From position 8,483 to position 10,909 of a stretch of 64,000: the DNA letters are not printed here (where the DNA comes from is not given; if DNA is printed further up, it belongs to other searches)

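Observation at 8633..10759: NHL beta-propeller fused to a Yip1-type polytopic membrane domain, encoded in the middle of an ABC importer operon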

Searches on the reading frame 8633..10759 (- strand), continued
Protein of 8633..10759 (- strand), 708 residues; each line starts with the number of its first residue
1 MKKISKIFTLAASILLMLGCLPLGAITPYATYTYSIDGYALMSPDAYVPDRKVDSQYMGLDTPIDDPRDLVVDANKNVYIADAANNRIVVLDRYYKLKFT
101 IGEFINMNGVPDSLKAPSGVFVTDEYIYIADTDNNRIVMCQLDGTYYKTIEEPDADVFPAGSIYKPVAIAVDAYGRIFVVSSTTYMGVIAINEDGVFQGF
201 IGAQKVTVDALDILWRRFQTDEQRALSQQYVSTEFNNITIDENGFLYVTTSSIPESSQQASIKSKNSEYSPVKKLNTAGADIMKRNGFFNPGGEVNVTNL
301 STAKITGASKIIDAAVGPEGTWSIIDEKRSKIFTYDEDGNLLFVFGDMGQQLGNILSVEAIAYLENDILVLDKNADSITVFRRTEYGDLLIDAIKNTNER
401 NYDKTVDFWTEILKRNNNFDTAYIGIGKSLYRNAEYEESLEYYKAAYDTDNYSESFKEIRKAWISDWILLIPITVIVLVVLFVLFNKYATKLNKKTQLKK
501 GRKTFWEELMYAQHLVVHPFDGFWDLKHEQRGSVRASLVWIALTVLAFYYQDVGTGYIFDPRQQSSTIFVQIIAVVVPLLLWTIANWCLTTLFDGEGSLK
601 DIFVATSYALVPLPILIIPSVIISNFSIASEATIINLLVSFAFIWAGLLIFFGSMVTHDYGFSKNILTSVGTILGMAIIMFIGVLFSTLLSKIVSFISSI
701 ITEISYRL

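Call 60: find_homologous_proteins(query=L044:11986-14145:+)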
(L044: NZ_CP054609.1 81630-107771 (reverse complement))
Query L044:11986-14145:+ (719 aa): 2955 proteins with E <= 0.001 among 8000 candidates; the best 120 are listed.
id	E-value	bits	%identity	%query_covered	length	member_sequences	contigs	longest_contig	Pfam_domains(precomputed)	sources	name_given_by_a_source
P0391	0.0e+0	1465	90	100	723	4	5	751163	PF04893.23,PF01436.28,PF08450.19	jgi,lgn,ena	-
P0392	0.0e+0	1247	78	96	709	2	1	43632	PF04893.23,PF01436.28,PF25021.2,PF08450.19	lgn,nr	nr:YIP1 family protein [Paenibacillus phyllosphaerae]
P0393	0.0e+0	1205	73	100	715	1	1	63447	PF04893.23,PF01436.28,PF06739.18,PF08450.19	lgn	-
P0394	0.0e+0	1198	75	96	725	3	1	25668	PF04893.23,PF01436.28,PF08450.19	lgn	-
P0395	0.0e+0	1192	73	100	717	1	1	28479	PF04893.23,PF01436.28,PF08450.19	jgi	jgi:streptogramin lyase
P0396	0.0e+0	1192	73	100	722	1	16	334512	PF04893.23,PF01436.28,PF08450.19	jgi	jgi:streptogramin lyase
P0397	0.0e+0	1182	72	100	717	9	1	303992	PF04893.23,PF13449.13,PF01436.28,PF25021.2,PF08450.19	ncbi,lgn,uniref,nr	ncbi:YIP1 family protein [Paenibacillus naphthalenovorans]|uniref:YIP1 family protein n=1 Tax=Paenib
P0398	0.0e+0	1171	73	99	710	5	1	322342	PF04893.23,PF01436.28,PF08450.19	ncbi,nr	ncbi:nuclease PIN [Paenibacillus sp. Soil522]|nr:nuclease PIN [Paenibacillus sp. Soil522]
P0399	0.0e+0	1164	71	100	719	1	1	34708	PF04893.23,PF17170.11,PF13449.13,PF01436.28,PF06739.18,PF08450.19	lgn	-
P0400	0.0e+0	1164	71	100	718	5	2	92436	PF04893.23,PF01436.28,PF25021.2,PF08450.19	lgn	-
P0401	0.0e+0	1156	72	99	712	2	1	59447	PF04893.23,PF01436.28,PF08450.19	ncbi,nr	ncbi:nuclease PIN [Paenibacillus sp. FSL H8-0548]|nr:nuclease PIN [Paenibacillus sp. FSL H8-0548]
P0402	0.0e+0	1155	72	97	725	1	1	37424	PF14559.13,PF04893.23,PF01436.28,PF07719.24,PF08450.19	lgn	-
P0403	0.0e+0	1155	72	100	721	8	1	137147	PF04893.23,PF01436.28,PF08450.19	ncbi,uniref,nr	ncbi:YIP1 family protein [Paenibacillus luteus]|uniref:YIP1 family protein n=1 Tax=Paenibacillus lut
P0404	0.0e+0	1153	70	100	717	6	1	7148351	PF04893.23,PF17170.11,PF01436.28,PF06739.18,PF08450.19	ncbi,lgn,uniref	ncbi:YIP1 family protein [Candidatus Pristimantibacillus sp. PTI5]|uniref:YIP1 family protein n=1 Ta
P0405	0.0e+0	1148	72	96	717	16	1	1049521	PF04893.23,PF01436.28,PF08450.19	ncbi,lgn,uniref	ncbi:SMP-30/gluconolactonase/LRE family protein [Paenibacillus sp. NRS-1760]|uniref:SMP-30/gluconola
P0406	0.0e+0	1146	71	100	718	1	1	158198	PF04893.23,PF01436.28,PF25021.2,PF08450.19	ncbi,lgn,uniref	ncbi:YIP1 family protein [Paenibacillus sp. 2TAB23]|uniref:YIP1 family protein n=1 Tax=Paenibacillus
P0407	0.0e+0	1144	71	100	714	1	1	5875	PF04893.23,PF01436.28,PF08450.19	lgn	-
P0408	0.0e+0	1131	74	93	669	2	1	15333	PF04893.23,PF01436.28,PF08450.19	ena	-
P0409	0.0e+0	1130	68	100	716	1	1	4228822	PF04893.23,PF01436.28,PF25021.2,PF08450.19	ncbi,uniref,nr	ncbi:YIP1 family protein [Paenibacillus protaetiae]|uniref:Nuclease PIN n=1 Tax=Paenibacillus protae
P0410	0.0e+0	1110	68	100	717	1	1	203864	PF04893.23,PF01436.28,PF25021.2,PF08450.19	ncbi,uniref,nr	ncbi:YIP1 family protein [Paenibacillus kobensis]|uniref:YIP1 family protein n=1 Tax=Paenibacillus k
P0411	0.0e+0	1107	67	100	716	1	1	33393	PF04893.23,PF01436.28,PF08450.19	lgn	-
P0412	0.0e+0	1105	68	99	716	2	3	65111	PF04893.23,PF01436.28,PF25021.2,PF08450.19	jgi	-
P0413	0.0e+0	1102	66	100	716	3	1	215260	PF04893.23,PF01436.28,PF25021.2,PF08450.19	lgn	-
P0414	0.0e+0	1090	76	87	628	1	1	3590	PF04893.23,PF01436.28,PF06739.18,PF08450.19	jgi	jgi:DNA-binding beta-propeller fold protein YncE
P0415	0.0e+0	1084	68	96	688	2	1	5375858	PF04893.23,PF13449.13,PF01436.28,PF08450.19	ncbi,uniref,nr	ncbi:YIP1 family protein [Paenibacillus sp. 32O-W]|uniref:YIP1 family protein n=1 Tax=Paenibacillus 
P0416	0.0e+0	1082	70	96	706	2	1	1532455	PF04893.23,PF01436.28,PF08450.19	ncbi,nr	ncbi:SMP-30/gluconolactonase/LRE family protein [Paenibacillus sp. GSMTC-2017]|nr:SMP-30/gluconolact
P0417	0.0e+0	1082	67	99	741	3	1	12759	PF14559.13,PF04893.23,PF00515.35,PF13449.13,PF01436.28,PF07719.24,PF08450.19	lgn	-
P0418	0.0e+0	1082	68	100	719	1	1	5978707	PF04893.23,PF01436.28,PF08450.19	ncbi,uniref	ncbi:YIP1 family protein [Paenibacillus sp. FA6]|uniref:YIP1 family protein n=1 Tax=Paenibacillus sp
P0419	0.0e+0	1081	67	98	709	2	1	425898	PF04893.23,PF01436.28,PF25021.2,PF08450.19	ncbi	-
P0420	0.0e+0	1079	67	100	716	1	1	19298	PF04893.23,PF01436.28,PF25021.2,PF08450.19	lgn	-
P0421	0.0e+0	1064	67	96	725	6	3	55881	PF04893.23,PF13449.13,PF01436.28,PF25021.2,PF08450.19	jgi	-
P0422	0.0e+0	1046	67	96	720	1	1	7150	PF04893.23,PF01436.28,PF08450.19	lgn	-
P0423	0.0e+0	1039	76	83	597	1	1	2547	PF04893.23,PF01436.28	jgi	jgi:hypothetical protein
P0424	0.0e+0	1027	65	96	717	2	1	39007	PF04893.23,PF13449.13,PF01436.28,PF08450.19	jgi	jgi:tetratricopeptide (TPR) repeat protein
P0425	7.7e-281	951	62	96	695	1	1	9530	PF04893.23,PF01436.28,PF08450.19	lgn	-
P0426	1.8e-280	950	59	100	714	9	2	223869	PF14559.13,PF04893.23,PF01436.28,PF07719.24,PF08450.19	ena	-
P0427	5.2e-271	919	60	95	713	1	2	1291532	PF04893.23,PF01436.28,PF25021.2,PF08450.19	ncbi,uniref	ncbi:YIP1 family protein [Paenibacillus hodogayensis]|uniref:YIP1 family protein n=1 Tax=Paenibacill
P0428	1.5e-267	907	57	100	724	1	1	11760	PF04893.23,PF01436.28,PF25021.2,PF08450.19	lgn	-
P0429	6.2e-266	902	59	95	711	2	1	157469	PF01436.28,PF08450.19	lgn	-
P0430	7.2e-263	892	57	100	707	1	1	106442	PF04893.23,PF01436.28,PF08450.19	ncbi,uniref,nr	ncbi:YIP1 family protein [Paenibacillus koleovorans]|uniref:YIP1 family protein n=1 Tax=Paenibacillu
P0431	1.6e-262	891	58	95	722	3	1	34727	PF04893.23,PF13449.13,PF01436.28,PF25021.2,PF08450.19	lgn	-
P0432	4.0e-262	889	59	95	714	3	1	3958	PF04893.23,PF01436.28,PF25021.2,PF06739.18,PF08450.19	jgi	jgi:hypothetical protein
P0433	3.9e-259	879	57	98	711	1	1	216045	PF04893.23,PF01436.28,PF25021.2,PF08450.19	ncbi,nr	ncbi:nuclease PIN [Paenibacillaceae bacterium]|nr:nuclease PIN [Paenibacillaceae bacterium]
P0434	2.3e-257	874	57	95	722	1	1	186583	PF01436.28,PF08450.19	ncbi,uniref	ncbi:SMP-30/gluconolactonase/LRE family protein [Paenibacillus sp. GYB003]|uniref:SMP-30/gluconolact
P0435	5.2e-253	859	54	100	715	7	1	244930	PF04893.23,PF13449.13,PF01436.28,PF25021.2,PF06739.18,PF08450.19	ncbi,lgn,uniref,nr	ncbi:SMP-30/gluconolactonase/LRE family protein [Paenibacillus sp. OAS669]|uniref:SMP-30/gluconolact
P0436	1.3e-252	858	54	99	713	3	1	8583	PF04893.23,PF01436.28,PF08450.19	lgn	-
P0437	3.0e-251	853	55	95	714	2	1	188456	PF04893.23,PF01436.28,PF08450.19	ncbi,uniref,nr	ncbi:SMP-30/gluconolactonase/LRE family protein [Paenibacillus filicis]|uniref:SMP-30/gluconolactona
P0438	3.2e-251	853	55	95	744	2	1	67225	PF04893.23,PF01436.28,PF06739.18,PF08450.19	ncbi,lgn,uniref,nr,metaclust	ncbi:SMP-30/gluconolactonase/LRE family protein [Cohnella thermotolerans]|uniref:SMP-30/gluconolacto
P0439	1.0e-249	848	54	100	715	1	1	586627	PF14559.13,PF04893.23,PF01436.28,PF25021.2,PF06739.18,PF08450.19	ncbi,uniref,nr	ncbi:nuclease PIN [Paenibacillus doosanensis]|uniref:YIP1 family protein n=1 Tax=Paenibacillus doosa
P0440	1.4e-249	848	54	100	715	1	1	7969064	PF04893.23,PF01436.28,PF25021.2,PF06739.18,PF08450.19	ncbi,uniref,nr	ncbi:Serine/threonine-protein kinase PknD [Paenibacillus konkukensis]|uniref:Serine/threonine-protei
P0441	1.6e-249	848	54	96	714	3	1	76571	PF04893.23,PF01436.28,PF08450.19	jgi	jgi:hypothetical protein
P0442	1.8e-249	848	55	98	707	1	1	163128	PF04893.23,PF13432.13,PF01436.28,PF07719.24,PF08450.19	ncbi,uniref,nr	ncbi:SMP-30/gluconolactonase/LRE family protein [Paenibacillus cremeus]|uniref:Nuclease PIN n=1 Tax=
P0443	2.9e-249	847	56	95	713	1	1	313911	PF04893.23,PF01436.28,PF08450.19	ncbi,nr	nr:SMP-30/gluconolactonase/LRE family protein [Paenibacillus periandrae]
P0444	5.0e-249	846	55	96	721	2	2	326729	PF14559.13,PF04893.23,PF01436.28,PF25021.2,PF08450.19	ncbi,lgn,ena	-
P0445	7.6e-249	845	56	95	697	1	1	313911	PF04893.23,PF01436.28,PF08450.19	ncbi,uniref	ncbi:SMP-30/gluconolactonase/LRE family protein [Paenibacillus periandrae]|uniref:SMP-30/gluconolact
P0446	8.3e-249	845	55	95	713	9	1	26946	PF04893.23,PF01436.28,PF08450.19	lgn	-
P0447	1.2e-248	845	55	96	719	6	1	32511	PF04893.23,PF01436.28,PF08450.19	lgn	-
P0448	3.9e-248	843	54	97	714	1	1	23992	PF04893.23,PF01436.28,PF08450.19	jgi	jgi:tetratricopeptide (TPR) repeat protein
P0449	4.6e-248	843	55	97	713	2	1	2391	PF04893.23,PF01436.28,PF08450.19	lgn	-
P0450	2.4e-247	841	53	100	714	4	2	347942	PF14559.13,PF04893.23,PF01436.28,PF08450.19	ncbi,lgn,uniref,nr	ncbi:YIP1 family protein [Paenibacillus allorhizosphaerae]|uniref:Yip1 domain-containing protein n=1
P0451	1.9e-246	838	53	99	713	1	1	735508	PF04893.23,PF01436.28,PF08450.19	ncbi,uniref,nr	ncbi:YIP1 family protein [Paenibacillus agricola]|uniref:Nuclease PIN n=1 Tax=Paenibacillus agricola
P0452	4.8e-246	836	53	96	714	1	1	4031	PF14559.13,PF04893.23,PF01436.28,PF08450.19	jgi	jgi:tetratricopeptide (TPR) repeat protein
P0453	9.8e-246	835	53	99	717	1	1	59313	PF14559.13,PF04893.23,PF01436.28,PF08450.19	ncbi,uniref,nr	ncbi:YIP1 family protein [Paenibacillus thalictri]|uniref:Nuclease PIN n=1 Tax=Paenibacillus thalict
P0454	1.4e-245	835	54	95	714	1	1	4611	PF04893.23,PF13449.13,PF01436.28,PF25021.2,PF06739.18,PF08450.19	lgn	-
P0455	1.6e-245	834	52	99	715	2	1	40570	PF14559.13,PF04893.23,PF01436.28,PF08450.19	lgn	-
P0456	1.9e-245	834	55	95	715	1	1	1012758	PF04893.23,PF13449.13,PF01436.28,PF25021.2,PF06739.18,PF08450.19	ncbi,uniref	ncbi:SMP-30/gluconolactonase/LRE family protein [Paenibacillus sp. NPDC056579]|uniref:SMP-30/glucono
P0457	2.0e-245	834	55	95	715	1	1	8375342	PF04893.23,PF13449.13,PF01436.28,PF25021.2,PF06739.18,PF08450.19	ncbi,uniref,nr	ncbi:SMP-30/gluconolactonase/LRE family protein [Paenibacillus sp. H1-7]|uniref:SMP-30/gluconolacton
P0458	2.5e-245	834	54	95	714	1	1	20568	PF04893.23,PF13449.13,PF01436.28,PF25021.2,PF06739.18,PF08450.19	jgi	-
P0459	4.7e-245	833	55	95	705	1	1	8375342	PF04893.23,PF13449.13,PF01436.28,PF25021.2,PF06739.18,PF08450.19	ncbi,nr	ncbi:nuclease PIN [Paenibacillus sp. H1-7]|nr:nuclease PIN [Paenibacillus sp. H1-7]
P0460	1.1e-244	832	52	100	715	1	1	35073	PF04893.23,PF13449.13,PF01436.28,PF25021.2,PF06739.18,PF08450.19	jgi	jgi:sugar lactone lactonase YvrE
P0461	2.5e-244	831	54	96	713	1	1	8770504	PF04893.23,PF01436.28,PF08450.19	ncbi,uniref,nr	ncbi:YIP1 family protein [Paenibacillus hamazuiensis]|uniref:YIP1 family protein n=1 Tax=Paenibacill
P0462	2.7e-244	830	55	97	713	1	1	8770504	PF14559.13,PF04893.23,PF01436.28,PF08450.19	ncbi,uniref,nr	ncbi:YIP1 family protein [Paenibacillus hamazuiensis]|uniref:YIP1 family protein n=1 Tax=Paenibacill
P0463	1.9e-243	828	53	95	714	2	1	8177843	PF04893.23,PF01436.28,PF08450.19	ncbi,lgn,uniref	ncbi:YIP1 family protein [Paenibacillus sp. S-38]|uniref:YIP1 family protein n=1 Tax=Paenibacillus s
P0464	2.6e-243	827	54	95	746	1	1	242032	PF04893.23,PF01436.28,PF08450.19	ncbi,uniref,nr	ncbi:YIP1 family protein [Cohnella fermenti]|uniref:Nuclease PIN n=1 Tax=Cohnella fermenti TaxID=256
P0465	9.0e-243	825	51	100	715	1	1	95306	PF04893.23,PF01436.28,PF25021.2,PF06739.18,PF08450.19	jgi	jgi:sugar lactone lactonase YvrE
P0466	1.4e-242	825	53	95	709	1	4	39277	PF04893.23,PF01436.28,PF08450.19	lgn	-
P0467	6.7e-242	823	53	99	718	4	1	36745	PF04893.23,PF13449.13,PF01436.28,PF08450.19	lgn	-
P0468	8.3e-242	822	53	95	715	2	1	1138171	PF04893.23,PF01436.28,PF08450.19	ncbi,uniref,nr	ncbi:nuclease PIN [Paenibacillus piri]|uniref:Nuclease PIN n=1 Tax=Paenibacillus piri TaxID=2547395 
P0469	1.1e-241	822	53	98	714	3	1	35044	PF04893.23,PF01436.28,PF25021.2,PF08450.19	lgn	-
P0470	3.3e-240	817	52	99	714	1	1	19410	PF04893.23,PF01436.28,PF08450.19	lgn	-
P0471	4.1e-240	817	52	97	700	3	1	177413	PF04893.23,PF01436.28,PF25021.2,PF06739.18,PF08450.19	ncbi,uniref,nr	ncbi:nuclease PIN [Paenibacillus sp. LMG 31456]|uniref:Nuclease PIN n=2 Tax=Paenibacillus foliorum T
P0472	4.8e-239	813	53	95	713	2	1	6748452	PF04893.23,PF01436.28,PF08450.19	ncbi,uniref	ncbi:YIP1 family protein [Paenibacillus sp. TAB 01]|uniref:YIP1 family protein n=1 Tax=Paenibacillus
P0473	2.1e-238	811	51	97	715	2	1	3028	PF14559.13,PF01436.28,PF08450.19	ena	-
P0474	1.4e-237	808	52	99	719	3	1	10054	PF14559.13,PF04893.23,PF01436.28,PF08450.19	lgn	-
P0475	5.2e-237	806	52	98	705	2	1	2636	PF04893.23,PF13449.13,PF01436.28,PF06739.18,PF08450.19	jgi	jgi:hypothetical protein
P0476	5.8e-237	806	50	99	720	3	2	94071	PF14559.13,PF04893.23,PF01436.28,PF08450.19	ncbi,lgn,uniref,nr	ncbi:nuclease PIN [Cohnella sp. CIP 111063]|uniref:YIP1 family protein n=1 Tax=unclassified Cohnella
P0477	1.2e-236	805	53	96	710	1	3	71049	PF14559.13,PF04893.23,PF01436.28,PF06739.18,PF07719.24,PF08450.19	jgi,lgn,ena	jgi:Gluconolactonase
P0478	2.1e-236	804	52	96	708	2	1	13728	PF04893.23,PF01436.28,PF08450.19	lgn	-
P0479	9.5e-236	802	52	98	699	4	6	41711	PF14559.13,PF04893.23,PF13449.13,PF01436.28,PF08450.19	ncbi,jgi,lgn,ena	-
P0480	5.8e-235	800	51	96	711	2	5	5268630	PF14559.13,PF04893.23,PF01436.28,PF08450.19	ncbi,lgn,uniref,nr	ncbi:MAG: nuclease PIN [Candidatus Pristimantibacillus lignocellulolyticus]|uniref:Nuclease PIN n=1 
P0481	7.8e-235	799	52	98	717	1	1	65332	PF14559.13,PF04893.23,PF13449.13,PF01436.28,PF08450.19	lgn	-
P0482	3.7e-234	797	51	97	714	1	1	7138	PF04893.23,PF13449.13,PF01436.28,PF08450.19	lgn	-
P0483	4.1e-234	797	50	99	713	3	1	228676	PF04893.23,PF01436.28,PF08450.19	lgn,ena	-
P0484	5.1e-234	796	52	96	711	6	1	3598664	PF14559.13,PF04893.23,PF01436.28,PF08450.19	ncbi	ncbi:YIP1 family protein [Paenibacillus sp. Marseille-Q7038]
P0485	1.1e-233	795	52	99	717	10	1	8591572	PF14559.13,PF04893.23,PF01436.28,PF08450.19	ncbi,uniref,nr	ncbi:YIP1 family protein [Paenibacillus sp. PAMC21692]|uniref:YIP1 family protein n=1 Tax=Paenibacil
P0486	1.3e-233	795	51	96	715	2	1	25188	PF14559.13,PF04893.23,PF01436.28,PF08450.19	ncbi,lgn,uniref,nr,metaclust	ncbi:YIP1 family protein [Paenibacillus daejeonensis]|uniref:YIP1 family protein n=1 Tax=Paenibacill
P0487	1.5e-233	795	50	99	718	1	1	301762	PF14559.13,PF04893.23,PF01436.28,PF08450.19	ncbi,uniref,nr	ncbi:YIP1 family protein [Paenibacillus soyae]|uniref:YIP1 family protein n=1 Tax=Paenibacillus soya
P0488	3.3e-231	787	51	95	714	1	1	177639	PF14559.13,PF04893.23,PF01436.28,PF25021.2,PF08450.19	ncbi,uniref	ncbi:YIP1 family protein [Paenibacillus sp. y28]|uniref:YIP1 family protein n=1 Tax=Paenibacillus sp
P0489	4.6e-231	787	50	96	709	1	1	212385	PF04893.23,PF01436.28,PF08450.19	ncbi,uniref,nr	ncbi:serine/threonine-protein kinase PknD [Ruminiclostridium hungatei]|uniref:Serine/threonine-prote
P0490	3.4e-230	784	51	99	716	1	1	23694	PF04893.23,PF01436.28,PF06739.18,PF08450.19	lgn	-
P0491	5.3e-229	780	51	100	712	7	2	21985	PF04893.23,PF01436.28,PF08450.19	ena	-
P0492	1.8e-228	778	50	96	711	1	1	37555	PF04893.23,PF01436.28,PF08450.19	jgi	-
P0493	4.1e-227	774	51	96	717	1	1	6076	PF01436.28,PF08450.19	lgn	-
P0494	5.3e-227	773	49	99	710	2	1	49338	PF14559.13,PF04893.23,PF01436.28,PF08450.19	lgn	-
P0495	5.5e-227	773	50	95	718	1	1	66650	PF14559.13,PF04893.23,PF01436.28,PF08450.19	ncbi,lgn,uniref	ncbi:YIP1 family protein [Paenibacillus sp. GCM10023252]|uniref:YIP1 family protein n=1 Tax=Paenibac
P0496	7.0e-226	770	50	99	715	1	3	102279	PF04893.23,PF00515.35,PF13432.13,PF01436.28,PF07719.24,PF08450.19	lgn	-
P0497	4.5e-218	744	49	99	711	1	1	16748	PF04893.23,PF24684.2,PF01436.28,PF25021.2,PF08450.19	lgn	-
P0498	8.6e-217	740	47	98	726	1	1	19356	PF04893.23,PF01436.28,PF08450.19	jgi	jgi:tetratricopeptide (TPR) repeat protein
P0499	7.3e-216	736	50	95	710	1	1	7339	PF04893.23,PF01436.28,PF08450.19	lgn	-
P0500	5.2e-211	720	50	96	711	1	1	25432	PF04893.23,PF01436.28,PF08450.19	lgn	-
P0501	9.1e-209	713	46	100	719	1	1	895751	PF04893.23,PF01436.28,PF08450.19,PF13374.13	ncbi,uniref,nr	ncbi:YIP1 family protein [Paenibacillus alkalitolerans]|uniref:YIP1 family protein n=1 Tax=Paenibaci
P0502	9.6e-209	713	48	95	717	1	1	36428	PF04893.23,PF13449.13,PF13432.13,PF01436.28,PF08450.19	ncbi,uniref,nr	ncbi:YIP1 family protein [Paenibacillus eucommiae]|uniref:DNA-binding beta-propeller fold protein Yn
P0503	2.5e-208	712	45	99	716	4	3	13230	PF04893.23,PF13449.13,PF01436.28,PF08450.19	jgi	jgi:streptogramin lyase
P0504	5.6e-208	710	45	100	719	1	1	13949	PF04893.23,PF24684.2,PF01436.28,PF06739.18,PF08450.19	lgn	-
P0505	6.0e-208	710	45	98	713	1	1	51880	PF04893.23,PF01436.28,PF08450.19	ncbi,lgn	-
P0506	1.0e-207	710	48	95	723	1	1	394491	PF04893.23,PF01436.28,PF08450.19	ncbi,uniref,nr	ncbi:YIP1 family protein [Paenibacillus filicis]|uniref:YIP1 family protein n=1 Tax=Paenibacillus gy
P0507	6.4e-207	707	47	96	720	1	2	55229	PF04893.23,PF24684.2,PF01436.28,PF08450.19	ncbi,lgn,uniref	ncbi:YIP1 family protein [Marinicrinis lubricantis]|uniref:YIP1 family protein n=1 Tax=Marinicrinis 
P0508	1.3e-204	699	46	96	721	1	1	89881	PF04893.23,PF01436.28,PF08450.19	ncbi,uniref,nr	ncbi:YIP1 family protein [Paenibacillus koleovorans]|uniref:YIP1 family protein n=1 Tax=Paenibacillu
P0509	1.6e-204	699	46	96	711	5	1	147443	PF14559.13,PF04893.23,PF00515.35,PF13432.13,PF01436.28,PF07719.24,PF08450.19,PF13374.13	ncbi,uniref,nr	ncbi:DUF1282 domain-containing protein [Paenibacillus hemerocallicola]|uniref:DUF1282 domain-contain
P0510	2.2e-204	699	46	95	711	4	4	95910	PF04893.23,PF00515.35,PF01436.28,PF06739.18,PF07719.24,PF08450.19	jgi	jgi:tetratricopeptide (TPR) repeat protein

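Call 61: find_encoding_contigs(protein=P0489, flank=10000, max_places=1)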
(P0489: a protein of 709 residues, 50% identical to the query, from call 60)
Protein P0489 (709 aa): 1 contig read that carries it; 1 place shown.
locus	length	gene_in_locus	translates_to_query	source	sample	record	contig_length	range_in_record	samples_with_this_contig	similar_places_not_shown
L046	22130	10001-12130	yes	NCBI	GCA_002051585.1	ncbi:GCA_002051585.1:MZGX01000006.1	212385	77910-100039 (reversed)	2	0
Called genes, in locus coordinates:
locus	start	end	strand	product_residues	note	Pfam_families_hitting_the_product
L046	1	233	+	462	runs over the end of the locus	PF06050:HGD-D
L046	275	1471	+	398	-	PF06050:HGD-D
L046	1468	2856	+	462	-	PF06050:HGD-D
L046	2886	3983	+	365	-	PF00005:ABC_tran, PF13304:AAA_21 (faint), PF17912:OB_MalK, PF08402:TOBE_2, PF03459:TOBE (weak)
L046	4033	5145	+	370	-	PF00005:ABC_tran, PF13304:AAA_21 (faint), PF17912:OB_MalK, PF08402:TOBE_2 (weak)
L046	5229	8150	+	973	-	PF01547:SBP_bac_1, PF13416:SBP_bac_8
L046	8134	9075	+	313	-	PF00528:BPD_transp_1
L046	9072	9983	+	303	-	PF00528:BPD_transp_1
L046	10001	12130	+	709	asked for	PF08450:SGL (faint), PF01436:NHL (weak), PF04893:Yip1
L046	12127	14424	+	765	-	PF18952:DUF5696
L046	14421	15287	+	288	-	PF00528:BPD_transp_1 (weak)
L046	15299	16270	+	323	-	PF00528:BPD_transp_1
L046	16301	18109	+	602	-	PF00664:ABC_membrane, PF00005:ABC_tran, PF02463:SMC_N (faint)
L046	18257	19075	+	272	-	PF01869:BcrAD_BadFG, PF14450:FtsA (weak)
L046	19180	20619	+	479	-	PF06050:HGD-D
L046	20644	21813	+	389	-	PF06050:HGD-D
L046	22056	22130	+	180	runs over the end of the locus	PF00881:Nitroreductase, PF14512:TM1586_NiRdase (faint), PF00881:Nitroreductase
